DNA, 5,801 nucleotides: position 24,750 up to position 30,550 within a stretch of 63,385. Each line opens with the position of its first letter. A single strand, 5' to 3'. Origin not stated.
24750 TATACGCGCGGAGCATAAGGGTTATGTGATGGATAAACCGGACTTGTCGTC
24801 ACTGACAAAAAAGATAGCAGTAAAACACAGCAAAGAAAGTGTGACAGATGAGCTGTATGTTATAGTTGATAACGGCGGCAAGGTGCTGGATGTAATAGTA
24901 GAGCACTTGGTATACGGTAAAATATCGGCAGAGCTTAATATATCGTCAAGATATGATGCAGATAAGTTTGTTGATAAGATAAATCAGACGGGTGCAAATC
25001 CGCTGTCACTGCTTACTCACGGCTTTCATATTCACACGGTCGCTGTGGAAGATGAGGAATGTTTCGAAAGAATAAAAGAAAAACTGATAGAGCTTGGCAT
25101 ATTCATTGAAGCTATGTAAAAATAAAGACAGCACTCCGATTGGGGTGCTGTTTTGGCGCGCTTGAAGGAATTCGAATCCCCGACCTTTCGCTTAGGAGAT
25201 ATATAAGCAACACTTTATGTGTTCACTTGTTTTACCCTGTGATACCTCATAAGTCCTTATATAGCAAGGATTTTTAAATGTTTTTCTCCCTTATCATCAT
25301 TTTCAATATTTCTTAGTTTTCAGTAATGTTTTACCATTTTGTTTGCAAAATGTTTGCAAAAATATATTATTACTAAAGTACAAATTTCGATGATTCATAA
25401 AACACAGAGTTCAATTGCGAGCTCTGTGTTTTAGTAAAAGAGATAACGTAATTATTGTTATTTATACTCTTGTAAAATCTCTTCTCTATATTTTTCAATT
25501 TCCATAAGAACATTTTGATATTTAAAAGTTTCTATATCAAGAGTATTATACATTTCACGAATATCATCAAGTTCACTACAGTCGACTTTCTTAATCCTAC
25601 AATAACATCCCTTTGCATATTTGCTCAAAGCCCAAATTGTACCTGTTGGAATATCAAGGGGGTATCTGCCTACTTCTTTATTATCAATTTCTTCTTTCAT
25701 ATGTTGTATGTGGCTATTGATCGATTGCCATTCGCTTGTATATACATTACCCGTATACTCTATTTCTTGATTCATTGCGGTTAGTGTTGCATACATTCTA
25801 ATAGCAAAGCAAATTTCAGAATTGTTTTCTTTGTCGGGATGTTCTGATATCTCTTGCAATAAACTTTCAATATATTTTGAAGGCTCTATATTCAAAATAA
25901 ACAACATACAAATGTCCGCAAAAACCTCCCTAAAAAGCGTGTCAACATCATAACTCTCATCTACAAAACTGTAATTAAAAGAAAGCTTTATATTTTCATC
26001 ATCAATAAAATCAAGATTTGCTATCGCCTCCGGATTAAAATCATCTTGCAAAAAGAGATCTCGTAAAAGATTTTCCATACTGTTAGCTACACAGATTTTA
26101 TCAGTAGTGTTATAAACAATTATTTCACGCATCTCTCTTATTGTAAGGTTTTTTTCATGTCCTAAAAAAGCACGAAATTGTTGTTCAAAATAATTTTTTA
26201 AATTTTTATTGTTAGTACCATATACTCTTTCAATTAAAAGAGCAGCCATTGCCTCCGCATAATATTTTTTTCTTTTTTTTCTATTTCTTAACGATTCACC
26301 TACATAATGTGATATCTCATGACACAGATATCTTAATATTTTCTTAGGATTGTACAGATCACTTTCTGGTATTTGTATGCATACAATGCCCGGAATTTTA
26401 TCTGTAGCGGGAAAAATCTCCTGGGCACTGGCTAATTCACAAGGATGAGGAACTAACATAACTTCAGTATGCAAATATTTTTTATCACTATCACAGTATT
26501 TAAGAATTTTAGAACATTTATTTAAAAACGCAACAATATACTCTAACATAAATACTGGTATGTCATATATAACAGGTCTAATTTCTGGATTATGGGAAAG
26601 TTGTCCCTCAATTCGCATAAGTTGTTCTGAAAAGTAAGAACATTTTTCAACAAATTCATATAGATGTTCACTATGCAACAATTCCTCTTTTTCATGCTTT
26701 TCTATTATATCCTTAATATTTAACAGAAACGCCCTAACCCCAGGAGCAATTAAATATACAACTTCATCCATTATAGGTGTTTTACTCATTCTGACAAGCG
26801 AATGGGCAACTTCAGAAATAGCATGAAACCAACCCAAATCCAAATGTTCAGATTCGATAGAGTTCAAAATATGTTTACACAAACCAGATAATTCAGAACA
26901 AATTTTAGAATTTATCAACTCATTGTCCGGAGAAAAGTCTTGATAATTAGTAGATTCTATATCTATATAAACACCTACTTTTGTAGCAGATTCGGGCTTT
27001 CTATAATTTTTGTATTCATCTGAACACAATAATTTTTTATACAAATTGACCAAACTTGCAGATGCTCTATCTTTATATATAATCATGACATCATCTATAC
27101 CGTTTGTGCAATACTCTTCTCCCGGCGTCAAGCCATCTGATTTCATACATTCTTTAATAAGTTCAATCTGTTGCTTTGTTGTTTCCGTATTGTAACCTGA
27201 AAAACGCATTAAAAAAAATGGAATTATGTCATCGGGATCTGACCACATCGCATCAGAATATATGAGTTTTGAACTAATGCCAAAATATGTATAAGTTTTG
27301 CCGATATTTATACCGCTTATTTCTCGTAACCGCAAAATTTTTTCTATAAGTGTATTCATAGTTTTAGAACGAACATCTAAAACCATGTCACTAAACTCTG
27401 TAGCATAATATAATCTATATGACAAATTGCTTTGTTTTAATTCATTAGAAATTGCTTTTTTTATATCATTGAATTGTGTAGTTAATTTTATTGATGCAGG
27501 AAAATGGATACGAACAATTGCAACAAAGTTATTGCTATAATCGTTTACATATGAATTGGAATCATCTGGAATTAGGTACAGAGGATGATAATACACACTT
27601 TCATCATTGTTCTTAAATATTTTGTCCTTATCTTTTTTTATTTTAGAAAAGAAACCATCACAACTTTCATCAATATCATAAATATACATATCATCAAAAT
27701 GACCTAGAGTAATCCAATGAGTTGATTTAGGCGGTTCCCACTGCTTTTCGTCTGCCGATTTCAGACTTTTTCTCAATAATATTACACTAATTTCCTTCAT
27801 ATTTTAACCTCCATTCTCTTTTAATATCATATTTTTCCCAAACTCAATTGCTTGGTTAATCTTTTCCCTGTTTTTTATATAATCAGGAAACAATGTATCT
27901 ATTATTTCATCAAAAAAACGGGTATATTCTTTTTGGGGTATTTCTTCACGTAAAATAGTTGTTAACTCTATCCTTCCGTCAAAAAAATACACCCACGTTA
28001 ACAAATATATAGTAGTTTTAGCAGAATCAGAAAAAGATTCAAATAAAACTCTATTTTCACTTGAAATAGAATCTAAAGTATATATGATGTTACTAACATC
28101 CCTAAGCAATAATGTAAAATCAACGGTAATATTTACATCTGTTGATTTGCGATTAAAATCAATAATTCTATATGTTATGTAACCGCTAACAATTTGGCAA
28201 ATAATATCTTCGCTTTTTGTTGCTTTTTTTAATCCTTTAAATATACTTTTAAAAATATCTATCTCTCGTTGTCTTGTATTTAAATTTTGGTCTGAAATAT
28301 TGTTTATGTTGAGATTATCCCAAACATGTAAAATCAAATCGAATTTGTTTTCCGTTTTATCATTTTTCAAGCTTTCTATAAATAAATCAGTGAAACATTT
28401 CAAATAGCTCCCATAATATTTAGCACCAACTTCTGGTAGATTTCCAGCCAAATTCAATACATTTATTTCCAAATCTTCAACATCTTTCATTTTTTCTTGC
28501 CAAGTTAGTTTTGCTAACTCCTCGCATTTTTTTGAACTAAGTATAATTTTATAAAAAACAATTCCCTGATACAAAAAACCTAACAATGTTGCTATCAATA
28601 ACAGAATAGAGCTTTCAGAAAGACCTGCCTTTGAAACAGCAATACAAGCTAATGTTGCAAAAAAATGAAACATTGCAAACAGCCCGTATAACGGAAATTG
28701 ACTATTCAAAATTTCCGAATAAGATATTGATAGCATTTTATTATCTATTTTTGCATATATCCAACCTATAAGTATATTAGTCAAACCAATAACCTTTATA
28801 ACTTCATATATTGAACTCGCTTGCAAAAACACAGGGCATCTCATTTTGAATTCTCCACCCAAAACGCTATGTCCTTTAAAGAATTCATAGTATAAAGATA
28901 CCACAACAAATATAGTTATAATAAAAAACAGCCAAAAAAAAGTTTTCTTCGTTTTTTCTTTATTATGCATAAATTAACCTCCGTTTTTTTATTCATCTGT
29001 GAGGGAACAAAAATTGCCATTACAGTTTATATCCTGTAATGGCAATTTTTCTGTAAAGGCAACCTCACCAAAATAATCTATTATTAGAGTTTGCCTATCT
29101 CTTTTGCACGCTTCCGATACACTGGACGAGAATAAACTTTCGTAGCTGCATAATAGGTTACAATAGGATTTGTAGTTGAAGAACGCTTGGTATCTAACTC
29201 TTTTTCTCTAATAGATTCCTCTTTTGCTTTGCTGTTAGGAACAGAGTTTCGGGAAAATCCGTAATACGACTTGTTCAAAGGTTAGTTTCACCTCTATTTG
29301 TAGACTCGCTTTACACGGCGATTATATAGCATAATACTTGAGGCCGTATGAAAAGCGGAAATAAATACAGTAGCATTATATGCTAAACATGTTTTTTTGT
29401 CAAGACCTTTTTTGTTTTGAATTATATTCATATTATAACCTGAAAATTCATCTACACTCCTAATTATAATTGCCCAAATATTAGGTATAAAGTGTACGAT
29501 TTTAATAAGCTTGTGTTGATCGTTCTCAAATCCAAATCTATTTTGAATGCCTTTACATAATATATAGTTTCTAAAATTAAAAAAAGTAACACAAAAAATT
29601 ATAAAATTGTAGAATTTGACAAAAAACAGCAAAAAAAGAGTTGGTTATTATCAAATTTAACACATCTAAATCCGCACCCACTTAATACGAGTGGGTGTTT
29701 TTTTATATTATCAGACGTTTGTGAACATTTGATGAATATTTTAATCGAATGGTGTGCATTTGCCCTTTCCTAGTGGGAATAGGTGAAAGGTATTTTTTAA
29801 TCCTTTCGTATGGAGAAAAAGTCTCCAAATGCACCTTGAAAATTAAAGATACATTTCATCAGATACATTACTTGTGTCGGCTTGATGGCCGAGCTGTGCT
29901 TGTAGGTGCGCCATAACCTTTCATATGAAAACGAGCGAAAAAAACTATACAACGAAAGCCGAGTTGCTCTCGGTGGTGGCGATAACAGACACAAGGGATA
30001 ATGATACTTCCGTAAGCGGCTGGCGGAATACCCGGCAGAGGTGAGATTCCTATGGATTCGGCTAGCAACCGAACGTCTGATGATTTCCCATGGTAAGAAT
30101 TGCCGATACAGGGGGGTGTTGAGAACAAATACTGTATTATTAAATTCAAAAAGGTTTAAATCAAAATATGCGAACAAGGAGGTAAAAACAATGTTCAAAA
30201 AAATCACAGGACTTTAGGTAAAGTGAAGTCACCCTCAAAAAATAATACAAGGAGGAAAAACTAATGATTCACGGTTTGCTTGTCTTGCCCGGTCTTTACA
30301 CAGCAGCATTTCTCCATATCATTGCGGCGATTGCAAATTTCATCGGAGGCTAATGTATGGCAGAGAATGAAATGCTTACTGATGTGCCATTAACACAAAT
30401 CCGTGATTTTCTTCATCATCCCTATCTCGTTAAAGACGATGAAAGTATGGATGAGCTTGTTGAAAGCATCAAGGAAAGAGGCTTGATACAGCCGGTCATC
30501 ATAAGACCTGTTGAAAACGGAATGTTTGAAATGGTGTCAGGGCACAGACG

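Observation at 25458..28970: AT-rich two-gene cassette (4-TM protein plus 780-aa HExxH protein) carried by a decayed integrative element: candidate uncharacterised defence or abortive-infection module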

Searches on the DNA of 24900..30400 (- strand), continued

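Call 100: build_rna_model(alignment_id=A13)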
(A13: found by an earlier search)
Model R2 built from alignment A13 (4 sequences, 65 columns); structure: stored with the alignment.
model positions 62; base pairs 17; branch points 0; effective number of sequences 2.82; information 0.902 bits per position. Calibrated on 0.2 Mb of random sequence (short: E-values are rough).
structure used (alignment columns):
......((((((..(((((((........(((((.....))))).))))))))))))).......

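Call 101: search_with_rna_model(model_id=R2, sources=[L010, L026, L019, L018, L020, L027], max_evalue=10, filters=off, show_alignments=4)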
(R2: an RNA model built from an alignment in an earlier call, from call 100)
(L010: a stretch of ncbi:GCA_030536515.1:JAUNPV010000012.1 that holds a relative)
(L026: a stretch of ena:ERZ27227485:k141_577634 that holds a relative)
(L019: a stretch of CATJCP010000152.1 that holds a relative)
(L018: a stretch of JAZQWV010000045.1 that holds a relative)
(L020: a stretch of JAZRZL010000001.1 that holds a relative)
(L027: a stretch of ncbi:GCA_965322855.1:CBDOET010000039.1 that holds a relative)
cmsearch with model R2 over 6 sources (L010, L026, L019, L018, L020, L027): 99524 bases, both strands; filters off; matches with E-value up to 10: 13.
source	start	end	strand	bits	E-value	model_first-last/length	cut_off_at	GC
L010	8313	8379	+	29.2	2.2e-05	1-62/62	no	0.43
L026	8332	8397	+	21.5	0.0032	1-62/62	no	0.48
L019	1780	1841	+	15.9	0.13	1-62/62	no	0.58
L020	4832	4879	+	13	0.77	1-62/62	no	0.46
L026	15973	16044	+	12.6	1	1-62/62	no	0.47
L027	2186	2235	-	11.9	1.6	1-62/62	no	0.44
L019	7959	8005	-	11.3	2.3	8-54/62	no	0.57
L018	14809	14855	+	10.9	3.2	1-62/62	no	0.32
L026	10115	10152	-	10.2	4.7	1-62/62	no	0.37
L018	9233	9250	-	10.1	5.3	25-42/62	no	0.11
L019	5196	5231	-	9.5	7.4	1-62/62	no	0.44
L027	10591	10607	+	9.5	7.6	1-62/62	no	0.24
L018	8198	8242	-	9.4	8.2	1-62/62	no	0.33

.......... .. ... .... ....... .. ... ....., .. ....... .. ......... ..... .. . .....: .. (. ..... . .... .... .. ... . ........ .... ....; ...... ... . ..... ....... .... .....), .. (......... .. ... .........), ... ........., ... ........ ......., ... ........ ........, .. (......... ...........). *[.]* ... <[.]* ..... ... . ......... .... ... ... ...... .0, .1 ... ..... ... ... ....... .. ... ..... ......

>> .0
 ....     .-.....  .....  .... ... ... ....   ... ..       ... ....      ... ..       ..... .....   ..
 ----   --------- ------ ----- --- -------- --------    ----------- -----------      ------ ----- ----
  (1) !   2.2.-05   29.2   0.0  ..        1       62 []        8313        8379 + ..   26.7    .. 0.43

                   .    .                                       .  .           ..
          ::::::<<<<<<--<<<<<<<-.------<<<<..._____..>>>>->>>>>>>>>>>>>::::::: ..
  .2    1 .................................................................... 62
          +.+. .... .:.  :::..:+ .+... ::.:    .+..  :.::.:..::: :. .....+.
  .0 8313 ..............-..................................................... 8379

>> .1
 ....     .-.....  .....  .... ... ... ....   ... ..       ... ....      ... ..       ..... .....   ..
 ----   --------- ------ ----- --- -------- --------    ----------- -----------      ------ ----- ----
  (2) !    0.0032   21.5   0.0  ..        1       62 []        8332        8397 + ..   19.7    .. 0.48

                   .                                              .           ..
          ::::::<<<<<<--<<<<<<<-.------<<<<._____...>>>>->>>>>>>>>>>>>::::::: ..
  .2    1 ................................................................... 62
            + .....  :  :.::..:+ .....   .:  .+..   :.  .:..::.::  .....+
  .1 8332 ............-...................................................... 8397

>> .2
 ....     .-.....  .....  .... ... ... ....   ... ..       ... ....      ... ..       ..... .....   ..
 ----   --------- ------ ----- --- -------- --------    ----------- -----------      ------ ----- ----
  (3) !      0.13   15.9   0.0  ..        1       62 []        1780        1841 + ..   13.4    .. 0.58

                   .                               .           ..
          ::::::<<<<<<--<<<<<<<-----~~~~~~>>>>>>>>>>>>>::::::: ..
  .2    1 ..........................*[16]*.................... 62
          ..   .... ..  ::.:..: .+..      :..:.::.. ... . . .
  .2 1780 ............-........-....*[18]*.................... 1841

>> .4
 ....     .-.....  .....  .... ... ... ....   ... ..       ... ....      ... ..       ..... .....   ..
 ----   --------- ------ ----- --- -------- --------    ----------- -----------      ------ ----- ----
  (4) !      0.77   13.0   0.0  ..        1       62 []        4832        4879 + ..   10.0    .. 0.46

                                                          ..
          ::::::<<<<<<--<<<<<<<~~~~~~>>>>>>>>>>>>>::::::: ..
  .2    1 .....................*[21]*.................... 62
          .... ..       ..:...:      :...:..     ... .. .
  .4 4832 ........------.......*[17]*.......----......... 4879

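Call 102: search_with_rna_model(model_id=R2, sources=[L001, L012, L017, L010, L026, L019], max_evalue=0.2, filters=off, make_alignment=true)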
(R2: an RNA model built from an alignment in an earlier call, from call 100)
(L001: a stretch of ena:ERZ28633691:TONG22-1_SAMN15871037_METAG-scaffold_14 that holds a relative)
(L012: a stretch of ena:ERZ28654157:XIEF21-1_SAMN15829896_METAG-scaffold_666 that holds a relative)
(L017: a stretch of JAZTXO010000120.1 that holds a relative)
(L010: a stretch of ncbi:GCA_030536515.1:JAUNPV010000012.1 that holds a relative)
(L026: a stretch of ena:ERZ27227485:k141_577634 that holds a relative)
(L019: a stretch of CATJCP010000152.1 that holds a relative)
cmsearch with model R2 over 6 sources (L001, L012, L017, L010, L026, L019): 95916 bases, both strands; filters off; matches with E-value up to 0.2: 7.
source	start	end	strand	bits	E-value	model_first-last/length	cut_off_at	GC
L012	8382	8443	+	84.4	7.1e-21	1-62/62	no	0.37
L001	2607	2669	+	74.6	4.1e-18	1-62/62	no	0.32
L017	8417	8474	+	66.6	7.2e-16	1-62/62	no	0.34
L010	8313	8379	+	29.2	2.1e-05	1-62/62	no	0.43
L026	8332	8397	+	21.5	0.0031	1-62/62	no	0.48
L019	1780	1841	+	15.9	0.12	1-62/62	no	0.58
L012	8381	8442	-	15.4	0.16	1-62/62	no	0.37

Alignment A14: 7 matches aligned to the model, 89 columns, each read 5' to 3' on its own strand. Consensus structure (alignment columns), stored with it:
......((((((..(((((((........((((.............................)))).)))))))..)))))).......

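Call 105: search_with_rna_model(model_id=R2, sources=[L033, L004, L005, L028, L022], max_evalue=5, filters=off)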
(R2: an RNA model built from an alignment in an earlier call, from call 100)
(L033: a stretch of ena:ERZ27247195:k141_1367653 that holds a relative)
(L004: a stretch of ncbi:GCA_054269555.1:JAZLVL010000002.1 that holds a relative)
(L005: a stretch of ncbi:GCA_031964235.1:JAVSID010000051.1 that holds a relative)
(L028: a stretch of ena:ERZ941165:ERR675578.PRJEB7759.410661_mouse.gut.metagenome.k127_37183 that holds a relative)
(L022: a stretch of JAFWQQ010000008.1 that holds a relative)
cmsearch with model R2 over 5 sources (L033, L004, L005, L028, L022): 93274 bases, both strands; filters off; matches with E-value up to 5: 7.
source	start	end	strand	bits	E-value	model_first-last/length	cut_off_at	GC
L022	11007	11037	+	14.6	0.27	1-62/62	no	0.35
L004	8704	8742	+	14.3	0.33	1-62/62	no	0.28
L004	21439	21470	+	11.8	1.6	1-62/62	no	0.19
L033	3188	3225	-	11.1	2.5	1-62/62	no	0.47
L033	14412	14438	-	10.8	3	1-62/62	no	0.59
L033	14587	14613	+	10.8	3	1-62/62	no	0.59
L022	7994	8053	+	10.8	3.1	1-62/62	no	0.28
